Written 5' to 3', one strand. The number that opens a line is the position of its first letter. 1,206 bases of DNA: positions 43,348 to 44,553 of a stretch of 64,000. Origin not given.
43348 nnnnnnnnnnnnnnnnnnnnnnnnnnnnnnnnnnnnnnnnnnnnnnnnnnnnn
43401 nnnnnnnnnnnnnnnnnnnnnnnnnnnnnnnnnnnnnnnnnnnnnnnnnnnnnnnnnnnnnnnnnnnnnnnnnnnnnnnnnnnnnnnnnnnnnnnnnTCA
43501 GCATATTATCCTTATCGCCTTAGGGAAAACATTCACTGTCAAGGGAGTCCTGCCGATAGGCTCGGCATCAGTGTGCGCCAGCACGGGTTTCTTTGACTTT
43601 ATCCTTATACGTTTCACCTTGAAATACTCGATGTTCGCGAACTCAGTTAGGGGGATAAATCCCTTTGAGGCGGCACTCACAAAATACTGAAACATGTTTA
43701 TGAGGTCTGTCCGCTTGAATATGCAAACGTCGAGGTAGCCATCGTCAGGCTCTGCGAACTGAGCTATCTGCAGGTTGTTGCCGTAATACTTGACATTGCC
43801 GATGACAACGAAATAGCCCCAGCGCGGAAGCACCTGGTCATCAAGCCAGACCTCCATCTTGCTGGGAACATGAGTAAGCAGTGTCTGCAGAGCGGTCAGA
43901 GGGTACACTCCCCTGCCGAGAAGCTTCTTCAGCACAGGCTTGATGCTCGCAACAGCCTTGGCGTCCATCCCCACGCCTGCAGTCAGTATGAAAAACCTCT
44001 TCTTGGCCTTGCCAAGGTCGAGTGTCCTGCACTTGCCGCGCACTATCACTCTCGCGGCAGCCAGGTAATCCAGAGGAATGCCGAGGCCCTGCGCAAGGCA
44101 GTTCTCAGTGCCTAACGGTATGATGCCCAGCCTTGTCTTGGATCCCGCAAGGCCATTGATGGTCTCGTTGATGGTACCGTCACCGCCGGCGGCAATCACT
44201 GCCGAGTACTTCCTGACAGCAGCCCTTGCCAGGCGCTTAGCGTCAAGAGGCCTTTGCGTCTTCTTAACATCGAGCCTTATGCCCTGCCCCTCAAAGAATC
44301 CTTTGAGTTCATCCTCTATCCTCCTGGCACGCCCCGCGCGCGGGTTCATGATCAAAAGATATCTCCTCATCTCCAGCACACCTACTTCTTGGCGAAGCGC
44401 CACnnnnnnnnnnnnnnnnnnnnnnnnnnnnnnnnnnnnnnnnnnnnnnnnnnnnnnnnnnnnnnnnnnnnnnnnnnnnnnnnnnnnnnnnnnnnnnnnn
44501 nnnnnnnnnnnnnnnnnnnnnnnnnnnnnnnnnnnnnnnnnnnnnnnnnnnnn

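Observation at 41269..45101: Compact lipid head-group operon with kinase and phosphatase-like partners: possible archaeol salvage route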

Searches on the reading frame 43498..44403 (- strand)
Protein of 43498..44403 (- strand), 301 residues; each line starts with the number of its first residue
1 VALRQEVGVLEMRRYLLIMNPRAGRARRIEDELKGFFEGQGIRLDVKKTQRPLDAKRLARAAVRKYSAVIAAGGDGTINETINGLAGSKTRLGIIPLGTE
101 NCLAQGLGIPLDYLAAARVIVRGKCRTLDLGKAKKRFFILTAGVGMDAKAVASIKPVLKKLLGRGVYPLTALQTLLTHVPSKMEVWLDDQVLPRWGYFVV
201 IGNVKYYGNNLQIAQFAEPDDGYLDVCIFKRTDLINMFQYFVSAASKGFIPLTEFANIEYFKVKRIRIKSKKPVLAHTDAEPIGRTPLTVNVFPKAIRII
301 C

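Call 3: search_protein_families(library=pfam, proteins=[window:43498-44403:-], max_evalue=0.01)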
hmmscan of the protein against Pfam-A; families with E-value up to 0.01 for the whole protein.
window:43498-44403:- (301 aa): 2 families
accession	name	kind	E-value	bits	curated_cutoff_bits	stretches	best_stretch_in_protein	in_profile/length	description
PF00781.29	DAGK_cat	-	3.7e-31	107.7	23.6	1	14-133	1-125/125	Diacylglycerol kinase catalytic domain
PF19279.4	YegS_C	-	1.7e-24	86.8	27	1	144-301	5-158/158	YegS C-terminal NAD kinase beta sandwich-like domain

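Call 4: search_protein_families(library=ncbifam, proteins=[window:43498-44403:-], max_evalue=0.01)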
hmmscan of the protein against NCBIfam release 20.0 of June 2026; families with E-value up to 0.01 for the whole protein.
window:43498-44403:- (301 aa): 11 families
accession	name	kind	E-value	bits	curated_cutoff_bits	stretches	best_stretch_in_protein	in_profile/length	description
NF009604.0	PRK13057.1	equivalog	3.2e-52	177.4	274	1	11-300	7-293/302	lipid kinase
TIGR00147.1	TIGR00147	subfamily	1.8e-49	168.3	118.65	1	12-299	1-292/296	YegS/Rv2252/BmrU family lipid kinase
NF002033.0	PRK00861.1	subfamily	3.1e-43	147.6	293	1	10-300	9-303/328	putative lipid kinase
NF009874.0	PRK13337.1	equivalog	7.7e-41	139.9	385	1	12-299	2-291/305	diacylglycerol kinase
NF009602.0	PRK13054.1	equivalog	5.8e-38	130.7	284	1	12-299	3-290/301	lipid kinase YegS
NF009603.0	PRK13055.1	subfamily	7.7e-35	120.4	342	1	13-300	3-298/335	diacylglycerol kinase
NF009605.0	PRK13059.1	equivalog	1.2e-34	119.7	313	1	12-300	1-290/295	putative lipid kinase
TIGR03702.1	lip_kinase_YegS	equivalog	2.7e-28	98.9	387.45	1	16-299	3-286/295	lipid kinase YegS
NF009025.0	PRK12361.1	equivalog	6.1e-28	97.3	505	1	13-301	242-539/546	hypothetical protein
NF040993.1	MamU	equivalog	1.7e-24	86.7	400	1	16-300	4-293/296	lipid kinase MamU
NF008882.0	PRK11914.1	equivalog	2.5e-23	82.7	302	1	50-300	48-301/306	diacylglycerol kinase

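Call 12: find_homologous_proteins(query=window:43498-44403:-)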
Query window:43498-44403:- (301 aa): 1197 proteins with E <= 0.001 among 3797 candidates; the best 120 are listed.
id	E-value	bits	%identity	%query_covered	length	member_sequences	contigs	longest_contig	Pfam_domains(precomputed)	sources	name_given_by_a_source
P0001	1.2e-169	581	90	96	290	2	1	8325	PF00781.30,PF19279.5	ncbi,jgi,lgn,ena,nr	ncbi:MAG: diacylglycerol kinase family lipid kinase [Nanoarchaeota archaeon]|nr:diacylglycerol kinas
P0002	4.5e-160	549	83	96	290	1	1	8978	PF00781.30,PF19279.5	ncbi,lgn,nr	ncbi:diacylglycerol kinase family lipid kinase [Candidatus Woesearchaeota archaeon]|nr:diacylglycero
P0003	1.3e-145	502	75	96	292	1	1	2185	PF00781.30,PF19279.5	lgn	-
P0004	1.9e-144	498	73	96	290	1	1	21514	PF00781.30,PF19279.5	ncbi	-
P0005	5.4e-137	474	71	94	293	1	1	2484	PF00781.30,PF19279.5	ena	-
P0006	1.3e-134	466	71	96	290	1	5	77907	PF00781.30,PF19279.5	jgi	jgi:YegS/Rv2252/BmrU family lipid kinase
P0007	4.2e-133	461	69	96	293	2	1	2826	PF00781.30,PF19279.5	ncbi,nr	ncbi:diacylglycerol kinase family lipid kinase [Candidatus Woesearchaeota archaeon]|nr:diacylglycero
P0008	7.5e-133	460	70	96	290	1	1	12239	PF00781.30,PF19279.5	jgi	jgi:YegS/Rv2252/BmrU family lipid kinase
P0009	1.8e-131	456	67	97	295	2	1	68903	PF00781.30,PF19279.5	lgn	-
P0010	4.6e-130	451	67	96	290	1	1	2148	PF00781.30,PF19279.5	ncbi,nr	ncbi:diacylglycerol kinase family lipid kinase [Candidatus Woesearchaeota archaeon]|nr:diacylglycero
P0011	5.3e-129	447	67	96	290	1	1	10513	PF01513.27,PF00781.30,PF19279.5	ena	-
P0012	8.5e-129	447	66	96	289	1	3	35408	PF00781.30,PF19279.5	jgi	jgi:YegS/Rv2252/BmrU family lipid kinase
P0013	7.3e-127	440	66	96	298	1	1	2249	PF00781.30,PF19279.5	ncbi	-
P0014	1.4e-126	440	67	96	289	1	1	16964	PF00781.30,PF19279.5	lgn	-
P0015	1.0e-117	410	66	95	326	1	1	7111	PF00781.30,PF19279.5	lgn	-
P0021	1.1e-98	348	56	96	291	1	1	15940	PF00781.30,PF19279.5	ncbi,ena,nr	ncbi:TPA: diacylglycerol kinase family lipid kinase [Candidatus Woesearchaeota archaeon]|nr:diacylgl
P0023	3.6e-95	336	54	94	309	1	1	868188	PF00781.30,PF19279.5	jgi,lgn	jgi:YegS/Rv2252/BmrU family lipid kinase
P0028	2.4e-76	275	45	96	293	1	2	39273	PF00781.30,PF19279.5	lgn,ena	-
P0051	4.1e-62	228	39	95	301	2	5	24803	PF00781.30,PF19279.5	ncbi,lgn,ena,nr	ncbi:MAG: diacylglycerol kinase family lipid kinase [DPANN group archaeon]|nr:diacylglycerol kinase 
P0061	9.7e-59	217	40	96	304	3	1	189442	PF00781.30,PF19279.5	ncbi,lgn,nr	ncbi:MAG: diacylglycerol kinase family lipid kinase [Candidatus Woesearchaeota archaeon]|nr:diacylgl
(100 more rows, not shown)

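Call 14: find_encoding_contigs(protein=P0023, flank=10000, max_places=2)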
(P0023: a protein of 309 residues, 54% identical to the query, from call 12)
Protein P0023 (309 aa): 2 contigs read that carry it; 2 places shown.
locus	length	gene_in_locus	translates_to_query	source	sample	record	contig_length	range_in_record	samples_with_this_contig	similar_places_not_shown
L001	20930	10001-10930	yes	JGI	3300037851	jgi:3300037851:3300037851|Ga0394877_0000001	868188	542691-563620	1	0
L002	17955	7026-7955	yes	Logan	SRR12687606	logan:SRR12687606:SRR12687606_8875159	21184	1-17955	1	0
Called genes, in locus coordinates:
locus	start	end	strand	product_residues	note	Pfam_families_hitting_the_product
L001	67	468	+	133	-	-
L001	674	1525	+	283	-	PF01435:Peptidase_M48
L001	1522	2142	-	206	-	-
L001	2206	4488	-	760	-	PF04851:ResIII, PF00270:DEAD, PF21210:RNA_helicase_helical, PF00271:Helicase_C, PF02732:ERCC4, PF00633:HHH (faint), PF12826:HHH_2, PF14520:HHH_5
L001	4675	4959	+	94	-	-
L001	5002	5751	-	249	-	-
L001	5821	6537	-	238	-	PF01963:TraB_PrgY_gumN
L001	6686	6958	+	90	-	PF05239:PRC (weak)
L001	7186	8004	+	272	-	-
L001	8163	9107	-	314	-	-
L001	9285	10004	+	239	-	PF01978:TrmB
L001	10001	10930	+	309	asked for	PF00781:DAGK_cat, PF19279:YegS_C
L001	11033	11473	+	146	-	PF02681:DUF212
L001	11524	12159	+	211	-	PF02666:PS_Dcarbxylase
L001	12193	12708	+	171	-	PF01066:CDP-OH_P_transf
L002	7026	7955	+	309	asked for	PF00781:DAGK_cat, PF19279:YegS_C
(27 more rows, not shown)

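Call 15: find_encoding_contigs(protein=P0061, flank=10000, max_places=2)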
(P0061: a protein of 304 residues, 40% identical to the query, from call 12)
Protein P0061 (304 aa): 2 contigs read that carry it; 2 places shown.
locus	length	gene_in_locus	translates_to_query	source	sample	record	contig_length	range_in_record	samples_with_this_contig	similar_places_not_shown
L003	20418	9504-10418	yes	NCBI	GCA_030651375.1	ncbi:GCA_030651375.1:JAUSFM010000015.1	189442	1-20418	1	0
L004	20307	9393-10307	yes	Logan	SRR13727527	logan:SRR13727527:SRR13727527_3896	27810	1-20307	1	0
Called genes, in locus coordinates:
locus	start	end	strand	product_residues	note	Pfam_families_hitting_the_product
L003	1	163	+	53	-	PF23477:zf_Tbcl_2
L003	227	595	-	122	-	-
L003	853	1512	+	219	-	-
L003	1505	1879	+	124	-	-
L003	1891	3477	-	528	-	-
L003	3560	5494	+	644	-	PF02518:HATPase_c (weak)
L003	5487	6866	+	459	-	-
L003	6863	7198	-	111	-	-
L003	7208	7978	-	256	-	-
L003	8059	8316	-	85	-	-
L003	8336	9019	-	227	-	PF01963:TraB_PrgY_gumN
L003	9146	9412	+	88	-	-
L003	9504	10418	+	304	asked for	PF00781:DAGK_cat, PF19279:YegS_C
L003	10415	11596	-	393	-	PF02772:S-AdoMet_synt_M (weak), PF02773:S-AdoMet_synt_C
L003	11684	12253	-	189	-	-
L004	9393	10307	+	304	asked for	PF00781:DAGK_cat, PF19279:YegS_C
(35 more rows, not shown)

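Call 25: find_encoding_contigs(protein=window:43498-44370:-, flank=2000, max_places=4)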
Protein window:43498-44370:- (290 aa): 1 contig read that carries it; 1 place shown.
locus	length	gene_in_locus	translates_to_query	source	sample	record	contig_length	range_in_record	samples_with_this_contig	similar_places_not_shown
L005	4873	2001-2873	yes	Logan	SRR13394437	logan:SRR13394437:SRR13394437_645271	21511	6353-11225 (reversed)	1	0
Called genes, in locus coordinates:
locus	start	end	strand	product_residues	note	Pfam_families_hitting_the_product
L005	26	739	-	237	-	PF01963:TraB_PrgY_gumN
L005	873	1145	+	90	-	PF05239:PRC (faint)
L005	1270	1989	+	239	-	PF01978:TrmB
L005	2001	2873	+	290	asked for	PF00781:DAGK_cat, PF19279:YegS_C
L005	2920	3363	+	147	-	PF02681:DUF212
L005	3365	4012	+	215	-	PF02666:PS_Dcarbxylase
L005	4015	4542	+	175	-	PF01066:CDP-OH_P_transf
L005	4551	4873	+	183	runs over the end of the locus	PF01864:CarS-like, PF01148:CTP_transf_1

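Call 29: find_related_loci(query=A2, collection=genome_contigs, flank=10000)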
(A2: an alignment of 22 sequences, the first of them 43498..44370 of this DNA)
Query A2 (290 aa) in genome_contigs; peptide patterns used: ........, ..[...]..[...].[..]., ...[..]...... (x = any residue, [..] = any of these).
600 stretches matched a pattern (row limit reached: there are more); 592 encode a relative of the query (tblastn E <= 1e-3); the best 80 are kept; 80 distinct loci.
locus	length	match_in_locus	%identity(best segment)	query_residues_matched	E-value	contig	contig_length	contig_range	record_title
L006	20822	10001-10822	36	16-290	2e-58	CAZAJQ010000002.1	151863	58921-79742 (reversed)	MAG TPA_asm: uncultured Gammaproteobacteria bacterium isolate binchicken_co38_603 genome assembly, contig: NODE_274_leng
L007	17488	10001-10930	35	1-289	1e-51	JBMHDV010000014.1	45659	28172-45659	MAG: Candidatus Marinamargulisbacteria bacterium isolate xHP1_bin.52 c_000000000014, whole genome shotgun sequence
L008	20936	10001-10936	35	2-289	5e-51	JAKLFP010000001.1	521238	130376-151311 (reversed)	MAG: Candidatus Omnitrophota bacterium isolate RA.bin19 RA.bin19_1, whole genome shotgun sequence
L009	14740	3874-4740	36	3-290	4e-51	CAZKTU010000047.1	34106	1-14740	MAG TPA_asm: uncultured Oscillochloris sp. isolate SRP242652_co2_165 genome assembly, contig: NODE_1482_length_34106_cov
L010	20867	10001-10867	35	1-289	2e-50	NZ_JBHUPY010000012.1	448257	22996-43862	Herpetosiphon sp. NSE202 contig12, whole genome shotgun sequence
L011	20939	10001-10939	35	5-290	2e-49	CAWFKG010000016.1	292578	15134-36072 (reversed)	MAG: uncultured Bacteroidales bacterium isolate MFD06435.bin.2.94 genome assembly, contig: contig_88751, whole genome sh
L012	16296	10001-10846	35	3-283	4e-48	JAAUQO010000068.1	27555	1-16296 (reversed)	MAG: Oscillochloris sp. isolate RM1_1_4 NODE_519_length_27555_cov_4.199212, whole genome shotgun sequence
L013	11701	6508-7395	35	3-289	4e-48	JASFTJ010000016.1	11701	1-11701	MAG: Anaerolineae bacterium isolate D1103U20metaG_Bin_347 D1103U20metaG_FD_scaffold_1607_c1, whole genome shotgun sequen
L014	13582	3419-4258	35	5-289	1e-47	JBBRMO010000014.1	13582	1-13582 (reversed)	MAG: Chthoniobacterales bacterium isolate La1_metabat2.051 LA1C_B2.051_k141_339300L_13582_cov_9.0000, whole genome shotg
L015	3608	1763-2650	35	3-289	2e-47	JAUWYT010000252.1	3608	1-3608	MAG: Chloroflexota bacterium isolate CSMAG_2717 CSMAG_2717_k141_634058_length_3608_cov_4.8915, whole genome shotgun sequ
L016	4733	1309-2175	37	5-290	3e-47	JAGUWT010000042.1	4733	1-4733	MAG: Thermodesulfovibrionales bacterium isolate DeMMO4_11 c_000000043982, whole genome shotgun sequence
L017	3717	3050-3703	45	2-218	3e-47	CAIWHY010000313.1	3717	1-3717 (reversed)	MAG: uncultured Thermoleophilia bacterium isolate Umea3_bin-0017 genome assembly, contig: bin-0017:313/568, whole genome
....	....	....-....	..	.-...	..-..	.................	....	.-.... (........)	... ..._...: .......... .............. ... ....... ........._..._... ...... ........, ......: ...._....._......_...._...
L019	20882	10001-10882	34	3-288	2e-46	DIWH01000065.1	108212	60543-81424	MAG TPA_asm: bacterium UBP9_UBA6111 isolate UBA6111 UBA6111_contig_393, whole genome shotgun sequence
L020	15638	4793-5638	34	1-290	7e-46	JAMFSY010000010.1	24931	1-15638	MAG: Candidatus Methylacidiphilales bacterium isolate NGEE_A_bin15 k127_60161, whole genome shotgun sequence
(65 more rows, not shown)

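Call 32: find_encoding_contigs(protein=P0009, flank=10000, max_places=1)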
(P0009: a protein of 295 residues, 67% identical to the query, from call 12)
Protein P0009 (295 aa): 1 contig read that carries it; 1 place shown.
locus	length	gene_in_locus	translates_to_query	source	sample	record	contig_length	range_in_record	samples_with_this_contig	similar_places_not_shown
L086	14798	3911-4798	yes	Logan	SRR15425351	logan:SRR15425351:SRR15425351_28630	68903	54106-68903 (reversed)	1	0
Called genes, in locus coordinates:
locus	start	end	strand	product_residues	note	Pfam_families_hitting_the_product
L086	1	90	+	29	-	?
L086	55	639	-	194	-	PF23023:Anti-Pycsar_Apyc1 (weak), PF00753:Lactamase_B, PF19583:ODP (weak)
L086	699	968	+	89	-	-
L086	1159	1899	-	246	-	-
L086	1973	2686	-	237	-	PF01963:TraB_PrgY_gumN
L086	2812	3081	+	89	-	PF05239:PRC (weak)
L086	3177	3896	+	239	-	PF01978:TrmB, PF08221:HTH_9 (faint)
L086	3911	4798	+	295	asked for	PF00781:DAGK_cat, PF19279:YegS_C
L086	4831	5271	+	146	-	PF02681:DUF212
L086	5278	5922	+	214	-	PF02666:PS_Dcarbxylase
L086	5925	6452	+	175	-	PF01066:CDP-OH_P_transf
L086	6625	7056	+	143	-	PF01864:CarS-like, PF01148:CTP_transf_1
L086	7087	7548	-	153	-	-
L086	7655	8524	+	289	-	-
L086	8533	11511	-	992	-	-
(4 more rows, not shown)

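Call 33: find_encoding_contigs(protein=P0028, flank=10000, max_places=1)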
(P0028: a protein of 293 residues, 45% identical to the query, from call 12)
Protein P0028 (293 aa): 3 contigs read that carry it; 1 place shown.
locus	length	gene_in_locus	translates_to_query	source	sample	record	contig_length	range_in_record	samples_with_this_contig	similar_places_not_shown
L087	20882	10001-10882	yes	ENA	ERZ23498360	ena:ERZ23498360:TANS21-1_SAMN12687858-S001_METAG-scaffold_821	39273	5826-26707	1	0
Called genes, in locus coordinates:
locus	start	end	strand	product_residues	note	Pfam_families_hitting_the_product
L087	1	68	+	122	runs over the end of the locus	PF01751:Toprim (weak)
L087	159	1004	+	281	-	PF01435:Peptidase_M48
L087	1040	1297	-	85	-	-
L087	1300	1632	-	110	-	-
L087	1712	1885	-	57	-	-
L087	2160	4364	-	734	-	PF00270:DEAD, PF04851:ResIII, PF18766:SWI2_SNF2 (faint), PF21210:RNA_helicase_helical, PF00271:Helicase_C, PF02732:ERCC4, PF12826:HHH_2 (weak), PF14520:HHH_5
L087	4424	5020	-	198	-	-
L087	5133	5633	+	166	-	-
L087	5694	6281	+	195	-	-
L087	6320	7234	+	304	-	PF01758:SBF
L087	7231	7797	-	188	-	PF23023:Anti-Pycsar_Apyc1, PF00753:Lactamase_B, PF19583:ODP (weak)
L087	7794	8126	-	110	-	-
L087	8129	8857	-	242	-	-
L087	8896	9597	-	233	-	PF01963:TraB_PrgY_gumN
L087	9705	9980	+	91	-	PF05239:PRC (faint)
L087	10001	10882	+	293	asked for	PF00781:DAGK_cat, PF19279:YegS_C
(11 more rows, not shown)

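Call 34: find_encoding_contigs(protein=P0051, flank=10000, max_places=1)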
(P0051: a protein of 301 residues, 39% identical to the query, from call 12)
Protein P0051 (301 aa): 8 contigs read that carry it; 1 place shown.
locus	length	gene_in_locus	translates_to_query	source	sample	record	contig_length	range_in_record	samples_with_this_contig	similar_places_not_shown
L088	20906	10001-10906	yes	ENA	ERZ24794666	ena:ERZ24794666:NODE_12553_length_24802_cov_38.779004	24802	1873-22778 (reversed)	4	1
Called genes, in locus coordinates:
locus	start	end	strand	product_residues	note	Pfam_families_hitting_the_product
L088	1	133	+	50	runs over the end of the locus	-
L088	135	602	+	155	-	PF13860:FlgD_ig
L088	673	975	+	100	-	-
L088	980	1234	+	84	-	-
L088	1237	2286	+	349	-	-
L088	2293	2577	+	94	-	-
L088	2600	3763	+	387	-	-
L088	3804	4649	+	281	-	-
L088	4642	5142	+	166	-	-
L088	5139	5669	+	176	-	-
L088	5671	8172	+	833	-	PF01464:SLT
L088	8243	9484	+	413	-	PF16900:REPA_OB_2 (faint), PF01336:tRNA_anti-codon, PF17008:DUF5088 (faint), PF08646:Rep_fac-A_C (faint)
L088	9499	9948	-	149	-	PF04307:YdjM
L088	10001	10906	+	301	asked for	PF00781:DAGK_cat, PF19279:YegS_C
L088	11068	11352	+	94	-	-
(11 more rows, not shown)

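Call 43: search_solved_structures(query=window:43498-44370:-, max_evalue=0.001, show_alignments=2)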
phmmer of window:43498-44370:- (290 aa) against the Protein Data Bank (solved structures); distinct sequences matched with E-value up to 0.001: 8.
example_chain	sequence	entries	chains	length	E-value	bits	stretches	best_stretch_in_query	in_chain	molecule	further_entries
2qv7_A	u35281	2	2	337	1e-26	96.9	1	3-278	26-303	Diacylglycerol Kinase DgkB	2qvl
4wrr_A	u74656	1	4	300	4.4e-24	88.3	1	3-281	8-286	putative diacylglycerol kinase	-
3s40_A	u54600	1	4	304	4.6e-24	88.2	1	3-281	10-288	diacylglycerol kinase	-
3t5p_A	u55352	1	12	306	4.8e-24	88.2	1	3-281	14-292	BmrU protein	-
4wer_A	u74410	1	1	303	1.7e-23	86.4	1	1-290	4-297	Diacylglycerol kinase catalytic domain protein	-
2p1r_A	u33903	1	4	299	9.1e-17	64.3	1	5-226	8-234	Lipid kinase yegS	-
2jgr_A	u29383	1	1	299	8.1e-16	61.2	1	25-226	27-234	YEGS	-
2bon_A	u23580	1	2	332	1.2e-15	60.7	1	25-226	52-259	LIPID KINASE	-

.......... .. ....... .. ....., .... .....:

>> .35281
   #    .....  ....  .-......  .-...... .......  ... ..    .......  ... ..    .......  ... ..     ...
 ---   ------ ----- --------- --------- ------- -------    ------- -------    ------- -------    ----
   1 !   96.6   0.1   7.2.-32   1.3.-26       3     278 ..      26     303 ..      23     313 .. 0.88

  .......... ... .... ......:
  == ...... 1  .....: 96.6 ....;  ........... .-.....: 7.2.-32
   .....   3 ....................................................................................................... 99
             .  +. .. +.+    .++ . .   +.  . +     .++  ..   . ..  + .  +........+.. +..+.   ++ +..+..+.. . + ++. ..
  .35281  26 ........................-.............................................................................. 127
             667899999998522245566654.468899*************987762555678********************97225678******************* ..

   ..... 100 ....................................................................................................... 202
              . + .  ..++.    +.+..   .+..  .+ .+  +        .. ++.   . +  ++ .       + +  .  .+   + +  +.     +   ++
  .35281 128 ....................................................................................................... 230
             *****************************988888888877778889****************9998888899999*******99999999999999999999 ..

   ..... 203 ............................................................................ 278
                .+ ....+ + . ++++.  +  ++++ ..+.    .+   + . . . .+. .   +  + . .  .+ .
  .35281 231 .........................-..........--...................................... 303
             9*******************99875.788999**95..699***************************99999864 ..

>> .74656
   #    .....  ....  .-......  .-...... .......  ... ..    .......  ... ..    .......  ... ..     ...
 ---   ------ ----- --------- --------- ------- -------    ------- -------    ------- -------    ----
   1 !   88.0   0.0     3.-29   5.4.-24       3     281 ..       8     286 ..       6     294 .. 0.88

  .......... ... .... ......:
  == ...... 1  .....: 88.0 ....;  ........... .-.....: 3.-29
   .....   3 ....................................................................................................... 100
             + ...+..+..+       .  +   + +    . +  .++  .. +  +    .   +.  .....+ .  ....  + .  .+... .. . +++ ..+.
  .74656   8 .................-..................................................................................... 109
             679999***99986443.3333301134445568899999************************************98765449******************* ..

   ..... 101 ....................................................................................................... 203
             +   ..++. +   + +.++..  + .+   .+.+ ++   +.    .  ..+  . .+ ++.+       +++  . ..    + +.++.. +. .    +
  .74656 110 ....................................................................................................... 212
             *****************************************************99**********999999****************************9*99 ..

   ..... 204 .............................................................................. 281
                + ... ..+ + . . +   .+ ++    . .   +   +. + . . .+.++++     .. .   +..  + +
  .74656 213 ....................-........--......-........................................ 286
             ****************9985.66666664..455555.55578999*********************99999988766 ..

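Call 87: find_encoding_contigs(protein=P0021, flank=8000, max_places=1)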
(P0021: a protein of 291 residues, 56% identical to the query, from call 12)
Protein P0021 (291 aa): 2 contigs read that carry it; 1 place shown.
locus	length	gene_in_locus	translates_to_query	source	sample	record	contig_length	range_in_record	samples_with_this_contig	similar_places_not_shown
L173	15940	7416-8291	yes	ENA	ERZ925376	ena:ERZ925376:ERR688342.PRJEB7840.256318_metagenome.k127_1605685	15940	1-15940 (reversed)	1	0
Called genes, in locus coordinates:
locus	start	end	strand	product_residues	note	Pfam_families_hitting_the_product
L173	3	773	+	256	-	?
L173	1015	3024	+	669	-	-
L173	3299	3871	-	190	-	PF23023:Anti-Pycsar_Apyc1 (faint), PF00753:Lactamase_B, PF19583:ODP, PF12706:Lactamase_B_2 (weak)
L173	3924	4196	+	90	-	-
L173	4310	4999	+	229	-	-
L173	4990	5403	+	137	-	-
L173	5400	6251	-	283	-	PF01963:TraB_PrgY_gumN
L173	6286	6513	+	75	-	-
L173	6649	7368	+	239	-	PF01978:TrmB, PF08221:HTH_9 (faint)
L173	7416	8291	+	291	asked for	PF00781:DAGK_cat, PF19279:YegS_C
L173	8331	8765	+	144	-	PF02681:DUF212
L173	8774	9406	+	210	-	PF02666:PS_Dcarbxylase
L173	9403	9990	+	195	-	PF01066:CDP-OH_P_transf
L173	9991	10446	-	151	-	-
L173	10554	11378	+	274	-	-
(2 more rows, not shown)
